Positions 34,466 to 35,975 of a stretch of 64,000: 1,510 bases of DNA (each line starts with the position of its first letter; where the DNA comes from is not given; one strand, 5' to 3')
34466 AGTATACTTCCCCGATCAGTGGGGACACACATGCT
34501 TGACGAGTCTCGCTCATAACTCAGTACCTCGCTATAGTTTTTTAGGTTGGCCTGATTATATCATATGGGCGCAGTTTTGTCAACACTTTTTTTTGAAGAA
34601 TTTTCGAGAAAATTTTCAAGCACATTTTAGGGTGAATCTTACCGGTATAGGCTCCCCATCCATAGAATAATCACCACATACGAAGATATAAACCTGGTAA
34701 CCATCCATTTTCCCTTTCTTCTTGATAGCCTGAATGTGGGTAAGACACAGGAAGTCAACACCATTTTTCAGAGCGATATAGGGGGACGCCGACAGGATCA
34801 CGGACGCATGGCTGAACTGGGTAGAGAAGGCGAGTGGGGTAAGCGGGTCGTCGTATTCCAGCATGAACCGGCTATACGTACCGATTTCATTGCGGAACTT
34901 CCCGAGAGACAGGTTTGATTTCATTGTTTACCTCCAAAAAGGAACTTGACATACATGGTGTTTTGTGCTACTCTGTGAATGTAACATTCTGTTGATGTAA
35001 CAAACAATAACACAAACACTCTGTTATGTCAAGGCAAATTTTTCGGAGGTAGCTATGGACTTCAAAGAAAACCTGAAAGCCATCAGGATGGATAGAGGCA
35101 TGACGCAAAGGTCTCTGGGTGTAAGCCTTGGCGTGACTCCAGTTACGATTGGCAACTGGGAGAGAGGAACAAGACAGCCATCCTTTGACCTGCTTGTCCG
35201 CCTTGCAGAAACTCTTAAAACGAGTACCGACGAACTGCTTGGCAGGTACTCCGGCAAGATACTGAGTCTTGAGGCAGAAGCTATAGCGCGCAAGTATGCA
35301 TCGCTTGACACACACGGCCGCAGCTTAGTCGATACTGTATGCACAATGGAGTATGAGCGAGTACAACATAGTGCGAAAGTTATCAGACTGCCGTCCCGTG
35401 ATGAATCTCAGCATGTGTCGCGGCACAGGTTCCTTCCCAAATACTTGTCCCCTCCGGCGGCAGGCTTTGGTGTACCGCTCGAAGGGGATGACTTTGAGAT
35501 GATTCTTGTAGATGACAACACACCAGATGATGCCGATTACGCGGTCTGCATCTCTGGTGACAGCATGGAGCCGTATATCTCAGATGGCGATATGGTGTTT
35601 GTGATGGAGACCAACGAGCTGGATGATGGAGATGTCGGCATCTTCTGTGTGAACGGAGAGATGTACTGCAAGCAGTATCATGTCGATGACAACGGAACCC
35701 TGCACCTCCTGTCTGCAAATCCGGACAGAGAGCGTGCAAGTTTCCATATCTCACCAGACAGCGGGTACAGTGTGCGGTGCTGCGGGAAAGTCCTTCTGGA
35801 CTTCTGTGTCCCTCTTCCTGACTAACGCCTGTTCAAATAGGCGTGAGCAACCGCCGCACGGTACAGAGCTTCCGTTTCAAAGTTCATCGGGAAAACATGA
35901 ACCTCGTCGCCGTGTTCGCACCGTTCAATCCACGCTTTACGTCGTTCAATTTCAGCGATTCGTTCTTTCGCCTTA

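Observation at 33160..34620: MazF-like gene with its own consensus promoter, palindromic upstream element, no MazE, coupled to a 309-aa unknown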

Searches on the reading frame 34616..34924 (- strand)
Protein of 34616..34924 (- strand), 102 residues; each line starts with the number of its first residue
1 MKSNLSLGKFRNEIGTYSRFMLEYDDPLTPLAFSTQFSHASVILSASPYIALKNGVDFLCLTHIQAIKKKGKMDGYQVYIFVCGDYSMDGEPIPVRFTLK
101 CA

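Call 3: search_protein_families(library=pfam, proteins=[window:34616-34924:-], max_evalue=1)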
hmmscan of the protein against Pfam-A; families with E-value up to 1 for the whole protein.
window:34616-34924:- (102 aa): 0 families

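Call 4: search_protein_families(library=phrogs, proteins=[window:34616-34924:-], max_evalue=0.1)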
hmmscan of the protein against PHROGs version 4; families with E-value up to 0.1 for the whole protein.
window:34616-34924:- (102 aa): 0 families

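Call 36: find_homologous_proteins(query=window:34616-34924:-)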
Query window:34616-34924:- (102 aa): 10 proteins with E <= 0.001 among 12 candidates.
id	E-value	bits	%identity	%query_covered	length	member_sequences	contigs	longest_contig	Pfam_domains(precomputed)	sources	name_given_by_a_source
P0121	1.1e-61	223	98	100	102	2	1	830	-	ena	-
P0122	4.1e-56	205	88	100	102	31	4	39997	-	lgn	-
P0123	7.5e-53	195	84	100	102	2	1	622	-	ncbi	-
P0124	2.9e-52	193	83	100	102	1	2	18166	-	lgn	-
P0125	5.8e-51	189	83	100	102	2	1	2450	-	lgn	-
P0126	2.1e-50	187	83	100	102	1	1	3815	-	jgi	-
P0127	8.6e-39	150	99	71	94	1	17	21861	-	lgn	-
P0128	5.4e-36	141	65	100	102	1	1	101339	-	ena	-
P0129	2.3e-26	110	67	83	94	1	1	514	-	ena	-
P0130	4.3e-22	96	100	47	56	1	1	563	-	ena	-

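Call 53: search_solved_structures(query=A2, max_evalue=10, show_alignments=2)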
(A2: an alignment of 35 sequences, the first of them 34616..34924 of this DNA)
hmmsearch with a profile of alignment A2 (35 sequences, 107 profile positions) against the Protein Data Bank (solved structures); distinct sequences matched with E-value up to 10: 2.
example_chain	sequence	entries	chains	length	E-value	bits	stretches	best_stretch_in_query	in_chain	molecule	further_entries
2vtu_J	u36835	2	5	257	0.064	16.5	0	82-106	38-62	MS2 COAT PROTEIN | COAT PROTEIN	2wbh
2cvo_A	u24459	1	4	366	0.99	12.7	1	45-68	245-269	putative Semialdehyde dehydrogenase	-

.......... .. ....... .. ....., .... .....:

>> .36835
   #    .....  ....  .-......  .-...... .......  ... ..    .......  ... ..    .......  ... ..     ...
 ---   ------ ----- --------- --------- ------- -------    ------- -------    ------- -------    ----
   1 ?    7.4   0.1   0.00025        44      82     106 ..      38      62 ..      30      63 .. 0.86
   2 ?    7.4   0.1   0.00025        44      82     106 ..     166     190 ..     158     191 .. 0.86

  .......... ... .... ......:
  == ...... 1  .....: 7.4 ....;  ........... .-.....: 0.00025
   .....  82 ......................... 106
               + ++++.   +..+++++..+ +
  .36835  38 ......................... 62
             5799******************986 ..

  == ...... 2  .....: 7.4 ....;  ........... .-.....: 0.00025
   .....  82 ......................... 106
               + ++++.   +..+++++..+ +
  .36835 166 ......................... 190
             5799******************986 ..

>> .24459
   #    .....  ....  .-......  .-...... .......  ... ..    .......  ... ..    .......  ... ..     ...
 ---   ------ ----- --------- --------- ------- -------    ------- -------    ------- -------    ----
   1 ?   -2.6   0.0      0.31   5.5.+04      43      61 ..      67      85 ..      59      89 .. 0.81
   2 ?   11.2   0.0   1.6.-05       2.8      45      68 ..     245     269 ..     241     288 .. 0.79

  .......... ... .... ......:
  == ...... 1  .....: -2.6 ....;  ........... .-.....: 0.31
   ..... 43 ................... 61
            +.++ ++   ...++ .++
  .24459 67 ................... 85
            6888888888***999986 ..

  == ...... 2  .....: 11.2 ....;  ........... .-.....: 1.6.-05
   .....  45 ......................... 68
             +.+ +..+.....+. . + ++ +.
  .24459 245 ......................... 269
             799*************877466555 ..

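Call 54: find_homologous_proteins(query=A2, max_evalue=0.001)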
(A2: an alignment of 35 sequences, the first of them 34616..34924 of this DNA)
Query A2 (35 sequences) (102 aa, profile of the alignment): 77 proteins with E <= 0.001 among 514 candidates.
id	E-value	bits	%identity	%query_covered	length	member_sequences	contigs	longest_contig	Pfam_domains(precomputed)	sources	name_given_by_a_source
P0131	1.4e-36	143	-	-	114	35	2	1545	-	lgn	-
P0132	4.4e-36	141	24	47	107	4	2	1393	-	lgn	-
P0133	5.6e-36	141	-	-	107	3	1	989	-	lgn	-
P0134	6.3e-36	140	25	38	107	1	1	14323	-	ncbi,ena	-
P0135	1.5e-35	139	-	-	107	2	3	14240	-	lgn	-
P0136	2.6e-35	138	24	47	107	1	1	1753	-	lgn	-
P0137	5.3e-35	137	32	19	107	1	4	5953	-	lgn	-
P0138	5.4e-35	137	-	-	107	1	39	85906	-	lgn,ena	-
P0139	5.7e-35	137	-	-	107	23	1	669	-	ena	-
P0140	7.5e-35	137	-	-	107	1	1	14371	-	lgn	-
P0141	1.0e-34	137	30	36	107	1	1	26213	-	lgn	-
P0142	1.1e-34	136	-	-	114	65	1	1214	-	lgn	-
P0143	1.4e-34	136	-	-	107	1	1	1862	-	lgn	-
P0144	2.4e-34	135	-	-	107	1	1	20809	-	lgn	-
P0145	2.5e-34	135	-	-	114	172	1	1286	-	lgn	-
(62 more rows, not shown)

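Call 60: predict_structure(alignment_id=A3)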
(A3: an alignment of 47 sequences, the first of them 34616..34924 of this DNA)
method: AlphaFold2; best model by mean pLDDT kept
length: 102 residues; sequences in the alignment: 47
mean_pLDDT: 90.4   pTM: 0.82
mean pLDDT of the five models: 90.4, 90.1, 89.7, 89.5, 89.1
residues with pLDDT >= 90: 69; 70-90: 30; 50-70: 2; < 50: 1
segments of 3 or more residues with pLDDT < 50: none
pLDDT, mean of each block of 10 residues (from residue 1): 80 94 92 95 90 90 93 89 88 93 94
secondary structure, 60 per line:
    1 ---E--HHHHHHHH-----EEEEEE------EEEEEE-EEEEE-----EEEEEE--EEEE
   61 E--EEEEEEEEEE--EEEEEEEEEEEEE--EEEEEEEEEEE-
elements in order: H7-14 E20-25 E32-37 E39-43 E49-54 E57-61 E64-73 E76-88 E91-101

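Call 63: fold_search(model_id=the predicted structure, library=pdb)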
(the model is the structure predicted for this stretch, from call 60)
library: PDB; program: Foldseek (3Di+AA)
matches with E <= 10: 613; with E <= 0.001: 0
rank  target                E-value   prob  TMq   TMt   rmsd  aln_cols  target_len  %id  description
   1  1njh                  2.4e-02  1.00  0.55  0.53   4.5       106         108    8  Crystal Structure of Bacillus subtilis YojF protein (released 2003-07-01)
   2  3fm2_B                4.8e-02  0.98  0.46  0.39   6.4       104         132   14  CRYSTAL STRUCTURE OF A PUTATIVE HEME-BINDING PROTEIN (AVA_4353) FROM ANABAENA VARIABILIS ATCC 29413 AT 1.80 A RESOLUTI (released 2009-01-13)
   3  5jlj_B                5.0e-02  0.98  0.42  0.36   6.9        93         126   10  Crystal Structure of KPT8602 in complex with CRM1-Ran-RanBP1 (released 2016-06-29)
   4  3fm2_A                5.6e-02  0.96  0.43  0.36   6.7       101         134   15  CRYSTAL STRUCTURE OF A PUTATIVE HEME-BINDING PROTEIN (AVA_4353) FROM ANABAENA VARIABILIS ATCC 29413 AT 1.80 A RESOLUTI (released 2009-01-13)
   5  3fkh_D                5.6e-02  0.69  0.33  0.27  11.9       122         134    9  Crystal structure of Putative pyridoxamine 5'-phosphate oxidase (NP_601736.1) from CORYNEBACTERIUM GLUTAMICUM ATCC 130 (released 2009-01-13)
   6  4wvf_B                7.3e-02  0.99  0.45  0.37   6.8        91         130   10  Crystal structure of KPT276 in complex with CRM1-Ran-RanBP1 (released 2015-07-15)
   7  3cp3                  7.3e-02  0.90  0.41  0.35  11.5       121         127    8  Crystal structure of conserved protein of unknown function DIP1874 from Corynebacterium diphtheriae (released 2008-04-15)
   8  3m1i_B                8.1e-02  0.99  0.46  0.37   6.7        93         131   11  Crystal structure of yeast CRM1 (Xpo1p) in complex with yeast RanBP1 (Yrb1p) and yeast RanGTP (Gsp1pGTP) (released 2010-06-02)
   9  2q9k                  8.1e-02  0.69  0.35  0.26  12.0       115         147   10  Crystal structure of a putative oxidoreductase (exig_1997) from exiguobacterium sibiricum 255-15 at 1.59 A resolution (released 2007-06-19)
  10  5zpu_B                9.0e-02  0.96  0.42  0.37   6.5        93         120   10  LFS829 in complex with CRM1-Ran-RanBP1 (released 2019-04-17)
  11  5uwo_B                9.5e-02  0.99  0.47  0.39   6.6        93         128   10  Crystal Structure of Engineered FMRP-1b NES Peptide in complex with CRM1-Ran-RanBP1 (released 2017-03-22)
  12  4gmx_B                9.5e-02  0.87  0.33  0.29   9.6        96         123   10  Crystal structure of KPT185 in complex with CRM1-Ran-RanBP1 (released 2012-10-17)
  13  4hav_B                1.0e-01  0.87  0.33  0.27   9.5        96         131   10  Crystal structure of CRM1 inhibitor Anguinomycin A in complex with CRM1-Ran-RanBP1 (released 2013-01-09)
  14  4hat_B                1.1e-01  0.98  0.46  0.40   6.7        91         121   10  Crystal structure of CRM1 inhibitor Leptomycin B in complex with CRM1-Ran-RanBP1 (released 2013-01-09)
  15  4gpt_B                1.1e-01  0.96  0.42  0.37   6.9        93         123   10  Crystal structure of KPT251 in complex with CRM1-Ran-RanBP1 (released 2012-09-05)
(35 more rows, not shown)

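Call 82: search_protein_families(library=padloc, proteins=[window:34616-34924:-], max_evalue=0.01)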
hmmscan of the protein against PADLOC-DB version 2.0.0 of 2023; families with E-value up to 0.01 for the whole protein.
window:34616-34924:- (102 aa): 0 families

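Call 83: search_protein_families(library=ncbifam, proteins=[window:34616-34924:-], max_evalue=0.01)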
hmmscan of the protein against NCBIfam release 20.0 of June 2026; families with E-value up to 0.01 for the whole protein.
window:34616-34924:- (102 aa): 0 families

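Call 92: fold_search(model_id=the predicted structure, library=viral)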
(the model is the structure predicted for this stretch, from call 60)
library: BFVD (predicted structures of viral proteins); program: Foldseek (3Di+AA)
matches with E <= 10: 670; with E <= 0.001: 0
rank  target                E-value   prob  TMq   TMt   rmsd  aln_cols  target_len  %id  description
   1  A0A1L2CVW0            7.0e-03  0.98  0.38  0.35  13.2       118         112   16  Uncharacterized protein [Pectobacterium phage vB_PcaM_CBB]
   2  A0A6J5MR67            4.2e-02  0.25  0.20  0.17  16.2       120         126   11  Uncharacterized protein [uncultured Caudovirales phage]
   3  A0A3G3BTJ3            7.1e-02  0.23  0.20  0.07  14.2       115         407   15  Polyprotein (Fragment) [Jump rock virus]
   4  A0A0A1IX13            8.3e-02  0.44  0.26  0.22  12.7       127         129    9  Virion structural protein [Pseudomonas phage vB_PaeS_PAO1_Ab18]
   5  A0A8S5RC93            9.2e-02  0.99  0.53  0.50   4.6       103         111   12  Uncharacterized protein [virus sp. ctmTa7]
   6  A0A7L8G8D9            1.1e-01  0.63  0.32  0.34   6.4       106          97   14  (no name in the UniProt tables at hand)
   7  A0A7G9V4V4            1.2e-01  0.99  0.56  0.26   5.1       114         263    8  (no name in the UniProt tables at hand)
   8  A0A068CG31            1.4e-01  0.97  0.53  0.53   4.8       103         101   11  Uncharacterized protein [Listeria phage LMTA-57]
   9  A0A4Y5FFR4            1.6e-01  0.96  0.53  0.24   4.8       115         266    7  Uncharacterized protein [Lactobacillus phage SAC12B]
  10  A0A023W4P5            1.7e-01  0.25  0.26  0.22  10.4       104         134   13  Uncharacterized protein [Serratia phage PS2]
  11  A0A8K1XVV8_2          1.7e-01  0.28  0.27  0.05  13.6       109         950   10  (no name in the UniProt tables at hand)
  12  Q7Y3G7                1.8e-01  0.51  0.33  0.16   7.8       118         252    5  Lysozyme inhibitor LprI-like N-terminal domain-containing protein [Escherichia phage RB49]
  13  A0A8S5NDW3            1.8e-01  0.20  0.23  0.11  13.5       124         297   10  Uncharacterized protein [Podoviridae sp. ctFkM10]
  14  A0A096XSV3            1.9e-01  0.90  0.49  0.22   5.3       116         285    8  Uncharacterized protein [Enterococcus phage ECP3]
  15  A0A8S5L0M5            1.9e-01  0.20  0.23  0.07  20.1        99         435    8  Maturation protein (Fragment) [ssRNA phage SRR6960509_5]
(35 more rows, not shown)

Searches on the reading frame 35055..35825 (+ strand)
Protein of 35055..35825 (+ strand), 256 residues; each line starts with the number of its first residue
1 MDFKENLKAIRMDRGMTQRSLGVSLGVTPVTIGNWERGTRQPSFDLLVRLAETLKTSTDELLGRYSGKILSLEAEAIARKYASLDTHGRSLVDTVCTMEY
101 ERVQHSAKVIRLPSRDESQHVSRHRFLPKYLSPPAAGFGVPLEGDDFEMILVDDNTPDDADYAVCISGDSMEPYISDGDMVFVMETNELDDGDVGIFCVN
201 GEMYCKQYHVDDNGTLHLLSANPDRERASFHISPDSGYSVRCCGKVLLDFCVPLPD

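Call 3: search_protein_families(library=pfam, proteins=[window:35055-35825:+], max_evalue=1)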
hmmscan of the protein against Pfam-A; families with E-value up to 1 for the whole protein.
window:35055-35825:+ (256 aa): 7 families
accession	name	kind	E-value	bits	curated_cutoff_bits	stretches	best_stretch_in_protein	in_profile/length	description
PF00717.28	Peptidase_S24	-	4.8e-18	65.4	23.3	1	149-230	21-103/116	Peptidase S24-like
PF01381.28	HTH_3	-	6.4e-15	55.4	23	1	7-61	1-55/55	Helix-turn-helix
PF13560.12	HTH_31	-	4.5e-10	40.1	27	1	7-61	6-61/64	Helix-turn-helix domain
PF12844.13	HTH_19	-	1.9e-06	28.1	30.2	1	5-65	2-62/64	Helix-turn-helix domain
PF13443.12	HTH_26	-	0.0011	19.6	22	1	6-63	1-59/63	Cro/C1-type HTH DNA-binding domain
PF07022.19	Phage_CI_repr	-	0.028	15.2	22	1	17-63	13-59/65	Bacteriophage CI repressor helix-turn-helix domain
PF10502.14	Peptidase_S26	-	0.24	11.8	22.9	1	165-200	27-66/168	Signal peptidase, peptidase S26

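Call 4: search_protein_families(library=phrogs, proteins=[window:35055-35825:+], max_evalue=0.1)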
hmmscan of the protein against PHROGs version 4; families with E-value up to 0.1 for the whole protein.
window:35055-35825:+ (256 aa): 27 families (the best 25 are shown)
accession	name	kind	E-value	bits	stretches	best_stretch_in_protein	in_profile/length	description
phrog_4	-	transcription regulation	1.2e-36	127.6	1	1-246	135-332/400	transcriptional repressor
phrog_8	-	transcription regulation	2.7e-16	61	1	1-72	75-146/346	transcriptional regulator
phrog_811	-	DNA, RNA and nucleotide metabolism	5.6e-16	59.4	1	123-231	8-117/140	UmuD-like protein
phrog_6201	-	transcription regulation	4.3e-14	53.4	1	156-250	23-115/121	CI-like repressor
phrog_3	-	transcription regulation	3.1e-12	48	1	1-69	87-153/430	transcriptional repressor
phrog_2967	-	transcription regulation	2.5e-10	41.3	1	2-69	10-77/225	transcriptional regulator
phrog_5823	-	transcription regulation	9.8e-10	39.1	1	2-67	6-72/404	transcriptional regulator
phrog_2439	-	transcription regulation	5e-08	33.2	1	5-65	10-70/367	transcriptional regulator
phrog_7241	-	transcription regulation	1.7e-07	32.3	1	5-62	64-121/122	transcriptional regulator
phrog_1373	-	transcription regulation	2.1e-06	28.8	1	3-66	64-127/166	transcriptional regulator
phrog_2104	-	unknown function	2.6e-06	28.6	1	5-49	42-86/103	-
phrog_2328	-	transcription regulation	2e-05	25.4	1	3-58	16-71/128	transcriptional repressor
phrog_7950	-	transcription regulation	0.00026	22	1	4-38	9-43/68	transcriptional repressor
phrog_4836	-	transcription regulation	0.00027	21.6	1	3-54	76-127/194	CII-like regulator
phrog_4779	-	transcription regulation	0.00063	21.2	1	1-55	1-57/98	transcriptional regulator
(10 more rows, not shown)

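Call 82: search_protein_families(library=padloc, proteins=[window:35055-35825:+], max_evalue=0.01)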
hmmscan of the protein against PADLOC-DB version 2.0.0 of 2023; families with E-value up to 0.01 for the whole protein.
window:35055-35825:+ (256 aa): 17 families
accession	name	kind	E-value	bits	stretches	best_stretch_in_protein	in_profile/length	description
PDLC04142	capH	-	1.1e-11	43.7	1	1-89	5-88/103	capH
PDLC03954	RmrA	-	5.8e-09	33.3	1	5-123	13-129/380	-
PDLC02926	HTH_VI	-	7.8e-09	33.7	1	3-61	2-60/92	-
PDLC03951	RmrA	-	3.4e-08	30.9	1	5-62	11-68/400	-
PDLC03952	RmrA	-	3.3e-06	24.2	1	6-115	26-134/395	-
PDLC03949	RmrA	-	3.3e-06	24.2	1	5-58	5-58/363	-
PDLC03955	RmrA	-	2.8e-05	21.5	1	6-56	24-74/371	-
PDLC03948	RmrA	-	4.2e-05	20.6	1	5-58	11-64/397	-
PDLC03956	RmrA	-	9e-05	19.7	1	6-60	12-67/399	-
PDLC03665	Control_protein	-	0.00017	19.7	1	3-62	9-69/77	control protein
PDLC03946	RmrA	-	0.00018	18.4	1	5-59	5-59/357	-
PDLC04762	PDC-M64C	-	0.00026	19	1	7-56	32-81/97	-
PDLC03947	RmrA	-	0.00067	16.6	1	5-56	14-65/383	-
PDLC03944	RmrA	-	0.00074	16.7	1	5-56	9-60/384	-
PDLC03945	RmrA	-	0.0022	15.2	1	5-60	5-60/394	-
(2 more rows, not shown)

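Call 83: search_protein_families(library=ncbifam, proteins=[window:35055-35825:+], max_evalue=0.01)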
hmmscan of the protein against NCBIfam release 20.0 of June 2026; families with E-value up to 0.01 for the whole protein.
window:35055-35825:+ (256 aa): 11 families
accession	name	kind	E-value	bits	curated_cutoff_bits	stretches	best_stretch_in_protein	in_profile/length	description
NF041951.1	phage_RstR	subfamily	1.4e-15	57.4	80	1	1-95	1-95/108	RstR family transcriptional repressor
NF007621.2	PRK10276.1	subfamily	5.4e-07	29.7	110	1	158-227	26-95/115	translesion error-prone DNA polymerase V autoproteolytic subunit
TIGR00498.1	lexA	equivalog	6.5e-07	29.1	110.95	1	157-227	111-181/203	transcriptional repressor LexA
NF007257.0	PRK09706.1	subfamily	2.9e-06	27.1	101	1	5-60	8-63/135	transcriptional repressor DicA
NF047948.1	male_kill_WMK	equivalog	1.5e-05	24.7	300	1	5-66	165-225/300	WO male-killing family protein Wmk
NF006015.0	PRK08154.1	subfamily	1.9e-05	24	204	1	5-94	33-120/314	anaerobic benzoate catabolism transcriptional regulator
TIGR03070.1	couple_hipB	subfamily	4.9e-05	23.2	71.65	1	6-54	6-54/58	type II toxin-antitoxin system Y4mF family antitoxin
TIGR02228.1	sigpep_I_arch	equivalog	5.9e-05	23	51.85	1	161-204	31-76/158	signal peptidase I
TIGR03830.1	CxxCG_CxxCG_HTH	subfamily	7.3e-05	22.6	61.8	1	5-55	68-120/127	type II TA system antitoxin MqsA family protein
NF052239.1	antitox_spr1629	equivalog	0.00061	19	335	1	5-59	5-59/377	spr1629 family repressor/antitoxin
TIGR00270.2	TIGR00270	equivalog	0.0018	18.1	110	1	2-55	75-128/159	multiprotein bridging factor aMBF1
